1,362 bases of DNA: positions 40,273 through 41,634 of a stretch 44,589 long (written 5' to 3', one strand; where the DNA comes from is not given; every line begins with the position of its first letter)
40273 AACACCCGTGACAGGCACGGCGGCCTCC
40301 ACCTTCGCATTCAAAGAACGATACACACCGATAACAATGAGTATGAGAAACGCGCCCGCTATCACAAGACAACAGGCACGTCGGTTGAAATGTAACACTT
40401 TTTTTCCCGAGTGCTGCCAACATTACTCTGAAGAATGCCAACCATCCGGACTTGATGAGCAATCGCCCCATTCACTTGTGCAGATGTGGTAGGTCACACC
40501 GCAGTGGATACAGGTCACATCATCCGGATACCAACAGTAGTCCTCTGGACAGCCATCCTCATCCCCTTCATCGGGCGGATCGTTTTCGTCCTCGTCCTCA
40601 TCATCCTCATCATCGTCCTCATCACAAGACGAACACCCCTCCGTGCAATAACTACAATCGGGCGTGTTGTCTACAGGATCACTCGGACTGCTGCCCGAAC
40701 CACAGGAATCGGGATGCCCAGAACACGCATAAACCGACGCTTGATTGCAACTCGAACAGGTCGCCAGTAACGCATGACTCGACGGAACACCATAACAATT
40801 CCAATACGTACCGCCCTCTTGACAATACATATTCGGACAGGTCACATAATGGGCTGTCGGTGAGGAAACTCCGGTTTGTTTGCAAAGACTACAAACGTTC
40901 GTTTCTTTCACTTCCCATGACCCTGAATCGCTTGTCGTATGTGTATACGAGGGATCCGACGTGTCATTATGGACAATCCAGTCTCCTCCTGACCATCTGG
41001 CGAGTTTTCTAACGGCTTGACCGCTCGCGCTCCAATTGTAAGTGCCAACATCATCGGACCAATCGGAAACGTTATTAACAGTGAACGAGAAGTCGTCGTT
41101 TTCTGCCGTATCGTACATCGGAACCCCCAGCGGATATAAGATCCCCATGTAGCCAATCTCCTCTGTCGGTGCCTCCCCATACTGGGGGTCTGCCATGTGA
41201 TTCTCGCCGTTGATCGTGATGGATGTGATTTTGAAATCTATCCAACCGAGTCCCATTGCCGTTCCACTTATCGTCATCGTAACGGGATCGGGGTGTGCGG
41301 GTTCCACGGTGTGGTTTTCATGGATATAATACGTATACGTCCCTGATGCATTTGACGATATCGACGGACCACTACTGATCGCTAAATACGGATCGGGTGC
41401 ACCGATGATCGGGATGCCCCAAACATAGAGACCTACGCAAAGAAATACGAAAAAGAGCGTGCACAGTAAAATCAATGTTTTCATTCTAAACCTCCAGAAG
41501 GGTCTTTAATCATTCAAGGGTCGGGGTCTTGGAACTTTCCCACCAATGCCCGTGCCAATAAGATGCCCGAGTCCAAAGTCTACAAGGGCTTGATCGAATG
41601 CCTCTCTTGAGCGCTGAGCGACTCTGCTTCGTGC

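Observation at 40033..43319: Uncharacterised five-gene envelope operon built around Cys/Sec/His-rich exported proteins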

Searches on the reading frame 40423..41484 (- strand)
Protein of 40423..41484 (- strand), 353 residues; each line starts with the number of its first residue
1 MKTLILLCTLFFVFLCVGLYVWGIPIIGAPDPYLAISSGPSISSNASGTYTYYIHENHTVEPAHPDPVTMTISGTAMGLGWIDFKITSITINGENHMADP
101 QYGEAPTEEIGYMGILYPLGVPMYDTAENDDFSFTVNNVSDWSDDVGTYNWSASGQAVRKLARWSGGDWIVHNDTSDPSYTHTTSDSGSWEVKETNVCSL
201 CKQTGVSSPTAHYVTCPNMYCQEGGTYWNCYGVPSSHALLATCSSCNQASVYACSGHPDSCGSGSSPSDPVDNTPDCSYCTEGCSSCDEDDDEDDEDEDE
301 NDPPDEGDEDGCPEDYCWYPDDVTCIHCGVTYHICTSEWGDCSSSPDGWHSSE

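Call 5: search_protein_families(library=pfam, max_evalue=1, proteins=[window:40423-41484:-])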
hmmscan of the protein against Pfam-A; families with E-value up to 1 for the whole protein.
window:40423-41484:- (353 aa): 1 family
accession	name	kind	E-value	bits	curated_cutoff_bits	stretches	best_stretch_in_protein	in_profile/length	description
PF16738.10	CBM26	-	0.36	11.5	28.1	1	137-187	4-50/70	Starch-binding module 26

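Call 6: search_protein_families(library=ncbifam, max_evalue=1, proteins=[window:40423-41484:-])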
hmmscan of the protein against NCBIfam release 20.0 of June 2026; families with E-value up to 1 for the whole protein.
window:40423-41484:- (353 aa): 0 families

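Call 11: find_encoding_contigs(protein=window:40423-41484:-, flank=10000, max_places=6)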
Protein window:40423-41484:- (353 aa): 1 contig read that carries it; 1 place shown.
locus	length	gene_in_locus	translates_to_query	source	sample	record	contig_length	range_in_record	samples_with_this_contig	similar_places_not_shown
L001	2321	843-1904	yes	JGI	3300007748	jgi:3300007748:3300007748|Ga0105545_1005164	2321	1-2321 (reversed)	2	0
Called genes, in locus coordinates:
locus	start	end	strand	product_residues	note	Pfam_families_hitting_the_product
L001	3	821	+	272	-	?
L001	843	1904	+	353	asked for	-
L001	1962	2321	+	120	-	?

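Call 12: find_homologous_proteins(query=window:40423-41484:-)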
Query window:40423-41484:- (353 aa): 13 proteins with E <= 0.001 among 2465 candidates.
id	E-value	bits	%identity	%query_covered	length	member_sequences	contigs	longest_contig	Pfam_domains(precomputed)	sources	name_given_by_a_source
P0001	6.8e-164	564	100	68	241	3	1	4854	-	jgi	-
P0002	8.0e-161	553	82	81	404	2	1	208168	-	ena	-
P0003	3.5e-127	443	73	74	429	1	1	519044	-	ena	-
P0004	4.6e-120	419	65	78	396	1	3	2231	-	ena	-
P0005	1.1e-118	415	71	74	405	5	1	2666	-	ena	-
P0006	1.8e-115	404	66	81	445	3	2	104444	-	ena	-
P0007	1.7e-114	401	57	90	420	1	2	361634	-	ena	-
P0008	2.4e-111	390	73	64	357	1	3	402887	-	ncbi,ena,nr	ncbi:MAG: hypothetical protein OXH00_04020 [Candidatus Poribacteria bacterium]|nr:hypothetical prote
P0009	8.2e-110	385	70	70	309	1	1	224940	-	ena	-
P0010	2.5e-97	344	67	64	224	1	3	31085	-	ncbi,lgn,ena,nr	ncbi:hypothetical protein F4009_07435 [Candidatus Poribacteria bacterium]|nr:hypothetical protein [C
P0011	1.1e-84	303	64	61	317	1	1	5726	-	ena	-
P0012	3.3e-30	123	49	40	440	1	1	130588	-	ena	-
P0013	3.6e-28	117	55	25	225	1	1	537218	-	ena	-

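Call 14: find_encoding_contigs(protein=P0002, flank=8000, max_places=2)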
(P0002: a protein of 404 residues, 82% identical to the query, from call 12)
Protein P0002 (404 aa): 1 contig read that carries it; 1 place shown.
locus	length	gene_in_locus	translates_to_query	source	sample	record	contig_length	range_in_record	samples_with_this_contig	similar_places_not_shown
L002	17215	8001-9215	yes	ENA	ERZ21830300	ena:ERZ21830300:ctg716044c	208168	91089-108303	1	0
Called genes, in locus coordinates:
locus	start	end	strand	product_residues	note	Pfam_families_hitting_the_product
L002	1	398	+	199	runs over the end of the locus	-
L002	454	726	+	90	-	-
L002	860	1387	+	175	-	-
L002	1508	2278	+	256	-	PF03747:ADP_ribosyl_GH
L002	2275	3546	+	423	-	PF04471:Mrr_cat, PF22722:NA-iREase1, PF13156:Mrr_cat_2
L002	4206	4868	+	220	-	-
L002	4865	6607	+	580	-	-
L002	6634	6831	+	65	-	-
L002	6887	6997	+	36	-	-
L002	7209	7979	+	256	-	-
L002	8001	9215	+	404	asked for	-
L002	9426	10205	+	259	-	-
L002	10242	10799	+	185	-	-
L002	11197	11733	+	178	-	-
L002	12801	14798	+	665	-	PF24814:WD40_Prp19, PF23381:Beta-prop_IFT122_1st, PF25175:Beta-prop_WDR5, PF23381:Beta-prop_IFT122_1st, PF25174:Beta-prop_THOC3, PF25175:Beta-prop_WDR5, PF25173:Beta-prop_WDR3_1st, PF24817:WD40_WDHD1_1st, +37 more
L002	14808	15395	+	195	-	-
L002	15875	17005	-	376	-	PF01051:Rep3_N (weak), PF21205:Rep3_C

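Call 15: find_encoding_contigs(protein=P0007, flank=8000, max_places=2)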
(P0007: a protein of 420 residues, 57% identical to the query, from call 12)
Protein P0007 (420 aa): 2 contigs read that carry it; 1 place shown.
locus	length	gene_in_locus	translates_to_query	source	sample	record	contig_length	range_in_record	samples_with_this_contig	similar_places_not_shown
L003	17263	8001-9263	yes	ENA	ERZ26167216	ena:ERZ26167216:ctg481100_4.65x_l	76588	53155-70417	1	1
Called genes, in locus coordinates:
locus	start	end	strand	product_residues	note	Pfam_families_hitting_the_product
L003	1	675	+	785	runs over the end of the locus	PF03030:H_PPase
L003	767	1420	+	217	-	-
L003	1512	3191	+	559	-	PF00920:ILVD_EDD_N, PF24877:ILV_EDD_C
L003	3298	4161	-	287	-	-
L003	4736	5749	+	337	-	PF13546:DDE_5 (weak), PF01609:DDE_Tnp_1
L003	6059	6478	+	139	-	PF13560:HTH_31, PF01381:HTH_3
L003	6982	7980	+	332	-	-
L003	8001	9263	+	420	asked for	-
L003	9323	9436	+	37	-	-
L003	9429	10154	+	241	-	-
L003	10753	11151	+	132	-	PF12973:Cupin_7 (weak), PF16867:DMSP_lyase, PF00190:Cupin_1 (weak), PF05899:Cupin_3 (weak), PF01050:MannoseP_isomer (weak), PF02311:AraC_binding (weak), PF07883:Cupin_2, PF21621:MPI_cupin_dom (weak)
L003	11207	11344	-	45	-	-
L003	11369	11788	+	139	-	PF13560:HTH_31, PF01381:HTH_3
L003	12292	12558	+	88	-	-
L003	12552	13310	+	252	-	-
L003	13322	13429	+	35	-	-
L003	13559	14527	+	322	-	-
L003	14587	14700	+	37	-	-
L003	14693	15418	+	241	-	-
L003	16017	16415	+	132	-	PF12973:Cupin_7 (weak), PF16867:DMSP_lyase (weak), PF05899:Cupin_3 (weak), PF01050:MannoseP_isomer (weak), PF07883:Cupin_2, PF21621:MPI_cupin_dom (weak)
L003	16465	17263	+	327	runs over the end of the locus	PF00378:ECH_1, PF16113:ECH_2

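Call 16: find_encoding_contigs(protein=P0012, flank=8000, max_places=2)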
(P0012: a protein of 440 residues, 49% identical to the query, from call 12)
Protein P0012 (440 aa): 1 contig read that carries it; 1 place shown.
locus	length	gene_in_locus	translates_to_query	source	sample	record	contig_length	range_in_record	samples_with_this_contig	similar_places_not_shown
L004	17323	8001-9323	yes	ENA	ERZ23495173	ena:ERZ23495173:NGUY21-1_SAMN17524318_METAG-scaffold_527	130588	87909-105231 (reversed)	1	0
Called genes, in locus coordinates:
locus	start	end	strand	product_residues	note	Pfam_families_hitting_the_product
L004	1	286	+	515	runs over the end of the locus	PF00595:PDZ (weak), PF13180:PDZ_2, PF17820:PDZ_6, PF03572:Peptidase_S41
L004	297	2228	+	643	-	PF20581:DUF6785, PF20580:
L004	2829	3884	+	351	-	PF00005:ABC_tran, PF13304:AAA_21 (weak)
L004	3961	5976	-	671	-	PF02225:PA, PF04389:Peptidase_M28, PF04253:TFR_dimer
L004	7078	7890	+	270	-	-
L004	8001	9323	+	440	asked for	-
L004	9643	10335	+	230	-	PF00072:Response_reg, PF00486:Trans_reg_C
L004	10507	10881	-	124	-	PF08281:Sigma70_r4_2 (weak), PF00196:GerE (weak), PF04545:Sigma70_r4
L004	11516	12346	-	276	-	PF13302:Acetyltransf_3, PF00583:Acetyltransf_1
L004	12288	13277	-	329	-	PF03193:RsgA_GTPase, PF01926:MMR_HSR1 (weak)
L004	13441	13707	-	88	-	PF01176:eIF-1a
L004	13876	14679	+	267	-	PF05721:PhyH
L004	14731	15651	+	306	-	PF00892:EamA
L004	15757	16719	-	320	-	PF00583:Acetyltransf_1, PF13527:Acetyltransf_9, PF13508:Acetyltransf_7 (faint), PF13673:Acetyltransf_10 (faint)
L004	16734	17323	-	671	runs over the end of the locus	PF01436:NHL (weak)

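Call 23: find_related_loci(query=A1, collection=genome_contigs, flank=8000)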
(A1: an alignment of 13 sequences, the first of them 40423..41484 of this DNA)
Query A1 (353 aa) in genome_contigs; peptide patterns used: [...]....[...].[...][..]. (x = any residue, [..] = any of these).
17 stretches matched a pattern; 1 encode a relative of the query (tblastn E <= 1e-3); 1 distinct loci.
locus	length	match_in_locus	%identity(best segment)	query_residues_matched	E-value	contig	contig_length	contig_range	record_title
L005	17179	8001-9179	52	1-353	3e-122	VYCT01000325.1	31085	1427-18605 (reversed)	MAG: Candidatus Poribacteria bacterium isolate SB0675_bin_22 NODE_652_length_31085_cov_12.463004, whole genome shotgun s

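Call 25: find_encoding_contigs(protein=P0003, flank=8000, max_places=1)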
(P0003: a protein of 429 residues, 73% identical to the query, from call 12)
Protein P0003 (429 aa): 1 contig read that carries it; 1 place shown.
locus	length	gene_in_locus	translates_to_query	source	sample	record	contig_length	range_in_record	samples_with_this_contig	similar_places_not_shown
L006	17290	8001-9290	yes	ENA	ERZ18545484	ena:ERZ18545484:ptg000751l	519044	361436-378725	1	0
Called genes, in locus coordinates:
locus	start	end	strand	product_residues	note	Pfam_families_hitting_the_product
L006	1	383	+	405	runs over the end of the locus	PF01553:Acyltransferase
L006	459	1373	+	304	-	PF01261:AP_endonuc_2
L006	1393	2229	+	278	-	PF02749:QRPTase_N, PF01729:QRPTase_C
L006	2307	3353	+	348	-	PF03706:LPG_synthase_TM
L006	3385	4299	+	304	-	PF03446:NAD_binding_2, PF14833:NAD_binding_11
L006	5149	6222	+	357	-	PF00158:Sigma54_activat, PF14532:Sigma54_activ_2, PF07728:AAA_5 (weak), PF25601:AAA_lid_14, PF02954:HTH_8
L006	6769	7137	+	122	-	-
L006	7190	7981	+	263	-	-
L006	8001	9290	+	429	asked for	-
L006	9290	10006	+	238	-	-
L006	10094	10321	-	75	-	-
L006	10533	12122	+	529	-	PF14516:AAA_35, PF13401:AAA_22 (faint), PF28130:DUF8371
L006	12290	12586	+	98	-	-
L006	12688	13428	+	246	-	-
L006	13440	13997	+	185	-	-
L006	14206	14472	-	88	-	-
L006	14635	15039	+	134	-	-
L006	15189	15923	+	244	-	-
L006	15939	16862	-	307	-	PF12760:Zn_ribbon_IS1595 (weak), PF12762:DDE_Tnp_IS1595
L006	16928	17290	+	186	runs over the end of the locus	-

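Call 26: find_encoding_contigs(protein=P0006, flank=8000, max_places=1)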
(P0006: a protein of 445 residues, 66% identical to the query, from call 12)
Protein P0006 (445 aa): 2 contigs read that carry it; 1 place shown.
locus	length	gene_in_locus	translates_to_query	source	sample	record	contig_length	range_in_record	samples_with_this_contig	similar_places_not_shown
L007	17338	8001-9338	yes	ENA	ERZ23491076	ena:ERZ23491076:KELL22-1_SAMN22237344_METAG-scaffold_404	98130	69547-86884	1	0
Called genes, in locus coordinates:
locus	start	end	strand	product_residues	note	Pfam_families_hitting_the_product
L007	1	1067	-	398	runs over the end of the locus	PF00027:cNMP_binding, PF07228:SpoIIE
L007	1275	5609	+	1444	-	PF07993:NAD_binding_4, PF03015:Sterile, PF00501:AMP-binding, PF13193:AMP-binding_C, PF00550:PP-binding, PF01553:Acyltransferase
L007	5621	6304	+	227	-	PF00702:Hydrolase, PF12710:HAD, PF23270:HAD_RAM2_N (weak), PF08282:Hydrolase_3 (weak)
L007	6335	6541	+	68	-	-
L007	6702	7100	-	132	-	-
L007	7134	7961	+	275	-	-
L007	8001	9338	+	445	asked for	-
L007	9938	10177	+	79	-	-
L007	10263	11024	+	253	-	-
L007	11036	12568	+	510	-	-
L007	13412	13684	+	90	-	PF01649:Ribosomal_S20p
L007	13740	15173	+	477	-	PF01029:NusB, PF22458:RsmF-B_ferredox, PF01728:FtsJ, PF01189:Methyltr_RsmB-F, PF13847:Methyltransf_31, PF13649:Methyltransf_25 (weak)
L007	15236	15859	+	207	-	PF02581:TMP-TENI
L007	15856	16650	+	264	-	PF08543:Phos_pyr_kin, PF00294:PfkB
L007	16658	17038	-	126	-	PF09969:DUF2203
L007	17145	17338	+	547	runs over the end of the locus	PF03023:MurJ, PF13440:Polysacc_synt_3 (weak), PF01554:MatE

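Call 27: find_encoding_contigs(protein=P0008, flank=8000, max_places=1)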
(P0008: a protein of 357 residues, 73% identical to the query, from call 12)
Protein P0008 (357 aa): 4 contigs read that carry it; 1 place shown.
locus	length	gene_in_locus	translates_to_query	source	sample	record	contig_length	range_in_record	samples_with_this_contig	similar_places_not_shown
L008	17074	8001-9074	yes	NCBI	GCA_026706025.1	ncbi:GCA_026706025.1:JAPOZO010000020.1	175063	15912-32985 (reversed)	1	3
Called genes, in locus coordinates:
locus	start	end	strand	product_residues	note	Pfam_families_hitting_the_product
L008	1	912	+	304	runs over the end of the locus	PF01261:AP_endonuc_2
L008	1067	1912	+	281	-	PF02749:QRPTase_N, PF01729:QRPTase_C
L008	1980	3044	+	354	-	PF03706:LPG_synthase_TM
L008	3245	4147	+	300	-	PF03446:NAD_binding_2, PF03807:F420_oxidored (faint), PF14833:NAD_binding_11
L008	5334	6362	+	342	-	PF00158:Sigma54_activat, PF14532:Sigma54_activ_2, PF00004:AAA (weak), PF25601:AAA_lid_14, PF02954:HTH_8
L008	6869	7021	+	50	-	-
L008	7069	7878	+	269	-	-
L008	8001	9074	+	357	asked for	-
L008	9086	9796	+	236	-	PF11356:T2SSC (faint)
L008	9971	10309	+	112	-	-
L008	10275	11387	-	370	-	PF00712:DNA_pol3_beta, PF02767:DNA_pol3_beta_2, PF02768:DNA_pol3_beta_3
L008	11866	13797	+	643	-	PF20581:DUF6785, PF20580:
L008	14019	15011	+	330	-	PF00005:ABC_tran, PF13304:AAA_21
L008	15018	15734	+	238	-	PF01061:ABC2_membrane (weak), PF12679:ABC2_membrane_2, PF13346:ABC2_membrane_5, PF12698:ABC2_membrane_3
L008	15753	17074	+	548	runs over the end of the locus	PF23357:DUF7088, PF09822:ABC_transp_aux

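Call 28: find_encoding_contigs(protein=P0013, flank=8000, max_places=1)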
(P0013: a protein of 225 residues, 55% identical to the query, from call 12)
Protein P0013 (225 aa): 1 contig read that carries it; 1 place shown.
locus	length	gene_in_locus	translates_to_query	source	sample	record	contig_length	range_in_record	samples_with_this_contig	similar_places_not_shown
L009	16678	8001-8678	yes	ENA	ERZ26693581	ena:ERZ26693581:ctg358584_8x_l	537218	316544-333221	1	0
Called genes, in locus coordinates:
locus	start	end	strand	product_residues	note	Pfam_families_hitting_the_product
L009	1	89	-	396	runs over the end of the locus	PF00027:cNMP_binding, PF07228:SpoIIE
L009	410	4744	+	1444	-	PF07993:NAD_binding_4, PF03015:Sterile, PF00501:AMP-binding, PF13193:AMP-binding_C, PF00550:PP-binding, PF01553:Acyltransferase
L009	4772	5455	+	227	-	PF00702:Hydrolase, PF12710:HAD, PF23270:HAD_RAM2_N, PF08282:Hydrolase_3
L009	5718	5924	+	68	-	-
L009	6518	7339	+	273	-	-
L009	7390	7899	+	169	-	-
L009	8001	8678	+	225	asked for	-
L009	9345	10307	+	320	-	-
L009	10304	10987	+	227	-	-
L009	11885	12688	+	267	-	-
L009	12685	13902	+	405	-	-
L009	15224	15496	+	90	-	PF01649:Ribosomal_S20p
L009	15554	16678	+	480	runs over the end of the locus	PF01029:NusB, PF22458:RsmF-B_ferredox, PF01728:FtsJ, PF01189:Methyltr_RsmB-F, PF13847:Methyltransf_31 (weak), PF13649:Methyltransf_25 (weak)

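Call 41: predict_structure(alignment_id=A1)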
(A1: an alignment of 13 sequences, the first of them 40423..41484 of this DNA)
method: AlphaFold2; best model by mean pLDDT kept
length: 353 residues; sequences in the alignment: 13
mean_pLDDT: 38.6   pTM: 0.24
mean pLDDT of the five models: 38.6, 38.0, 36.6, 35.4, 35.2
residues with pLDDT >= 90: 6; 70-90: 12; 50-70: 29; < 50: 306
segments of 3 or more residues with pLDDT < 50: 22-173, 179-309, 325-330, 339-353
pLDDT, mean of each block of 10 residues (from residue 1): 87 79 38 27 29 33 36 30 32 36 31 32 33 35 43 43 38 49 45 34 31 34 32 28 29 26 28 29 29 39 39 54 48 54 42 31
secondary structure, 60 per line:
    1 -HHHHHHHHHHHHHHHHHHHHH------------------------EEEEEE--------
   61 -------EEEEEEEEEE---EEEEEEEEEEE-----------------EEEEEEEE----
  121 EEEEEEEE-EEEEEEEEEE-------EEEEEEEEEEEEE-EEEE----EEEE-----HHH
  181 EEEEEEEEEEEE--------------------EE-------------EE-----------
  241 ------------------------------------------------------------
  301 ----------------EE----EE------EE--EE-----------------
elements in order: H2-22 E47-52 E68-77 E81-91 E109-116 E121-128 E130-139 E147-159 E161-164 E169-172 E181-192

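Call 70: find_related_loci(query=A1, collection=metagenome_contigs, flank=6000)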
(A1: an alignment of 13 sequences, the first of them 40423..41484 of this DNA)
Query A1 (353 aa) in metagenome_contigs; peptide patterns used: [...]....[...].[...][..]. (x = any residue, [..] = any of these).
38 stretches matched a pattern, but none encodes a relative of the query by tblastn (E <= 1e-3).
